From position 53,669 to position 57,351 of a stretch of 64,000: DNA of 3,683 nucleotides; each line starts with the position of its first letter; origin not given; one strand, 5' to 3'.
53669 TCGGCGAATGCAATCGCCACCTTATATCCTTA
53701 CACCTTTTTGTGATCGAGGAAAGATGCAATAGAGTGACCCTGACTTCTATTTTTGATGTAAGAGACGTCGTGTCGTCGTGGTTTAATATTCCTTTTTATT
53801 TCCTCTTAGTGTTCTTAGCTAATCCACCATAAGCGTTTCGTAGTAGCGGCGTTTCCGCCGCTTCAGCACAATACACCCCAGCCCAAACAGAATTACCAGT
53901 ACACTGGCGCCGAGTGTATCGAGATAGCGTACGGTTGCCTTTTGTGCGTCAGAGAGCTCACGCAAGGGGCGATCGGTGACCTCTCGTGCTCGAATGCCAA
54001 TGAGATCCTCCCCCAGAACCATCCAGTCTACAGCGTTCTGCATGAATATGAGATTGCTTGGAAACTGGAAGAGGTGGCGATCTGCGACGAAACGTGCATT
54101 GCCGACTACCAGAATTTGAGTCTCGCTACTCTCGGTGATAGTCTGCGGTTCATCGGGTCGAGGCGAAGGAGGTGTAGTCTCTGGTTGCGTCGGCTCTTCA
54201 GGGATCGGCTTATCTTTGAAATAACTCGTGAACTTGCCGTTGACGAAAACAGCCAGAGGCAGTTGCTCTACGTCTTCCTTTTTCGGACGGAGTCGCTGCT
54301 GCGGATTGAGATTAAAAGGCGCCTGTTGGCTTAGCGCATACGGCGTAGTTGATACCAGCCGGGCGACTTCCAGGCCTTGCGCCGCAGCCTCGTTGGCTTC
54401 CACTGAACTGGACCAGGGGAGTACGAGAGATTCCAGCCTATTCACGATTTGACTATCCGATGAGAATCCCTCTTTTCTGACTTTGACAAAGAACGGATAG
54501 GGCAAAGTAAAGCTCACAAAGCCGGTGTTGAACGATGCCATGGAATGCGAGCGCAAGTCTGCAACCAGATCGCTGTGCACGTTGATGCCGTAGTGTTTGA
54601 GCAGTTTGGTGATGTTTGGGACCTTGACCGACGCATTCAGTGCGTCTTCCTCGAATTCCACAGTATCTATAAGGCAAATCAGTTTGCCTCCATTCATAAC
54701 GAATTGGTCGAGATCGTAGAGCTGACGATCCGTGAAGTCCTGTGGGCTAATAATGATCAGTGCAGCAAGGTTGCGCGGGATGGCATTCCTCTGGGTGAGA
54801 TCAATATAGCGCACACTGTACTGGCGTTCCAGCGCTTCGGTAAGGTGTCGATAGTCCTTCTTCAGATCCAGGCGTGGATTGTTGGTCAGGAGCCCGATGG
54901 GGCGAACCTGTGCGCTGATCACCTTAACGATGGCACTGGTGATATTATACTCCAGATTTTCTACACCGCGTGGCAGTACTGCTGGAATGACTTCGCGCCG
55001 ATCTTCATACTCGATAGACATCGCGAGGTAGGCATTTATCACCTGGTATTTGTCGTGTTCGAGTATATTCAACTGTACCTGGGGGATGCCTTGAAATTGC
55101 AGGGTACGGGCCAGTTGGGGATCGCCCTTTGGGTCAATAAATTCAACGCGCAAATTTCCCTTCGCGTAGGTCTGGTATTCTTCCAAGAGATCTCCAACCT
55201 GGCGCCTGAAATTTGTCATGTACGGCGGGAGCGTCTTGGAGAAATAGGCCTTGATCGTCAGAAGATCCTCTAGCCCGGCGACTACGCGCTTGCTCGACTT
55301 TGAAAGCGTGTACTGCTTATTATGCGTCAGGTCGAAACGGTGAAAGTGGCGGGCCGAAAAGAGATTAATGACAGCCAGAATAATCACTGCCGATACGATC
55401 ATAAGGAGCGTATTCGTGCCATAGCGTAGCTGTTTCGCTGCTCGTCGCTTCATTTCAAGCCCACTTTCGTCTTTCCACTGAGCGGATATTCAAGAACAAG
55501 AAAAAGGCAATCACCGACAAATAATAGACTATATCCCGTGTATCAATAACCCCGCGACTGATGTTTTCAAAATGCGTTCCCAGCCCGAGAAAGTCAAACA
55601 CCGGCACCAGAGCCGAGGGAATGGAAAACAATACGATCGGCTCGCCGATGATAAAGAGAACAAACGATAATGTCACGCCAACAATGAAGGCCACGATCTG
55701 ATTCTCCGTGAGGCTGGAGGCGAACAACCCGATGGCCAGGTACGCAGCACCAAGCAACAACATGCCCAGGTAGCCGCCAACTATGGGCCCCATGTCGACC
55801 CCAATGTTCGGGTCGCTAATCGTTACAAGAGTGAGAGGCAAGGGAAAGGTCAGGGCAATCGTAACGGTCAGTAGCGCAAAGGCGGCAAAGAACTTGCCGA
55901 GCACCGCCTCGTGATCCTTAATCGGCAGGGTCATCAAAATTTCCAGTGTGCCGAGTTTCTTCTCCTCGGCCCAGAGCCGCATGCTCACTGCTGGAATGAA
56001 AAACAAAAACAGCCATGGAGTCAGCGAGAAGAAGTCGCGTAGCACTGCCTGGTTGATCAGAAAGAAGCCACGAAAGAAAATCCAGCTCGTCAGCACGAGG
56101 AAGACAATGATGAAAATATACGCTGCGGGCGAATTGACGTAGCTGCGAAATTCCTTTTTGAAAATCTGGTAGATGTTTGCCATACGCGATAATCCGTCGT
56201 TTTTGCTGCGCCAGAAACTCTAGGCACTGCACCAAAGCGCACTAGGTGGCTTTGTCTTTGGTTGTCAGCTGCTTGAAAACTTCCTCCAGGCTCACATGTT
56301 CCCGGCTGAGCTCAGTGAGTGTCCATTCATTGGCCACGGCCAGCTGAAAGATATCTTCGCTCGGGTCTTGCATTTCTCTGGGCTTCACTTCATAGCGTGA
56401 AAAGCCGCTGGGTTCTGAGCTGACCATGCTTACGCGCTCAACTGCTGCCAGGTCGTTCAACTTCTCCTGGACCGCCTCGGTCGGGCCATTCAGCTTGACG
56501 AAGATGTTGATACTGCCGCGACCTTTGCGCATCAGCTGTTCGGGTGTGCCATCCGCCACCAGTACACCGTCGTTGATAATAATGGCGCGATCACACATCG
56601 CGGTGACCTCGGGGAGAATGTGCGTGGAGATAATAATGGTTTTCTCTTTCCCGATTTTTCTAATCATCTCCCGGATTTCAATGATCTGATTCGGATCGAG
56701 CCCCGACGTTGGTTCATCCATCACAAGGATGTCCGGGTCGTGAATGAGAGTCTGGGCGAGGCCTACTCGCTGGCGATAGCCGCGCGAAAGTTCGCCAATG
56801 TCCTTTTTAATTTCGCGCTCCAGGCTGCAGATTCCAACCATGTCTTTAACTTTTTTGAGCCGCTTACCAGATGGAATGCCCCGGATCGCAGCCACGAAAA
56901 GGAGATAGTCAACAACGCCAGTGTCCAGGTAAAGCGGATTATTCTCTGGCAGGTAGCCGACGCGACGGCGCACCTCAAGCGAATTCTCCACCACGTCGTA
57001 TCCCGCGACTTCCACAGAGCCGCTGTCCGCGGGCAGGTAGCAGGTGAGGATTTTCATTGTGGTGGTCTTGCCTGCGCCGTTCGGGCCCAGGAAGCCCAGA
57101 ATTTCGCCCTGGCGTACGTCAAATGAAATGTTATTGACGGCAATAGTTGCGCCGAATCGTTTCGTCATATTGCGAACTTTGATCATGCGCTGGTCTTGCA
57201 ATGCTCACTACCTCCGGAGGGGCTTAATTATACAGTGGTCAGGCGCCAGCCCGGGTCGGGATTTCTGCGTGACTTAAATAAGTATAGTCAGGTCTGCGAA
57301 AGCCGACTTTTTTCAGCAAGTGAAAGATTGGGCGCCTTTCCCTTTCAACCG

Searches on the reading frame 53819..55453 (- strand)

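Call 65: search_protein_families(library=pfam, proteins=[window:53819-55453:-], max_evalue=0.001)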
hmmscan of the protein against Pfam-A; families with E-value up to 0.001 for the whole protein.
window:53819-55453:- (544 aa): 3 families
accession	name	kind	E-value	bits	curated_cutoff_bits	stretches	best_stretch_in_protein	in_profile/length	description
PF09822.16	ABC_transp_aux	-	5.8e-53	180.4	34.7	1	185-460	3-263/288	ABC-type uncharacterized transport system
PF23357.1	DUF7088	-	5.7e-23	81.5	27.8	1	45-145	2-102/105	Domain of unknown function (DUF7088)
PF23355.1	IFT52_GIFT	-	0.00065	19.3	27.2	0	196-298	13-109/246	IFT52 GIFT domain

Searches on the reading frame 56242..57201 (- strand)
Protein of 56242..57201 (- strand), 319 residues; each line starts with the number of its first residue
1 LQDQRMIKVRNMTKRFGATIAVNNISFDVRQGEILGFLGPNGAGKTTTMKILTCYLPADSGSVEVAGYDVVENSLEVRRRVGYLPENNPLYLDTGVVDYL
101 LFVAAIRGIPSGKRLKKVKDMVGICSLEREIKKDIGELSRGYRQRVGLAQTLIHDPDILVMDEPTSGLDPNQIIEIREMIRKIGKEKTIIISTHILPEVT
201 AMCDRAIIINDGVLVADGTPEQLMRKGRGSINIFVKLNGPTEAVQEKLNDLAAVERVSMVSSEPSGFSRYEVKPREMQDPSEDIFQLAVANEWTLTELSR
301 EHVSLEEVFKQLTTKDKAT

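Call 65: search_protein_families(library=pfam, proteins=[window:56242-57201:-], max_evalue=0.001)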
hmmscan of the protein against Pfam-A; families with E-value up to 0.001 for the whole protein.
window:56242-57201:- (319 aa): 2 families
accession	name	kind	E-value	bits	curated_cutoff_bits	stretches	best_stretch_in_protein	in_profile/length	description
PF00005.33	ABC_tran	-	4.7e-28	98.9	25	1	22-166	1-137/137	ABC transporter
PF13304.12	AAA_21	-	1.4e-10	42.2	27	1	138-197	238-300/304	AAA domain, putative AbiEii toxin, Type IV TA system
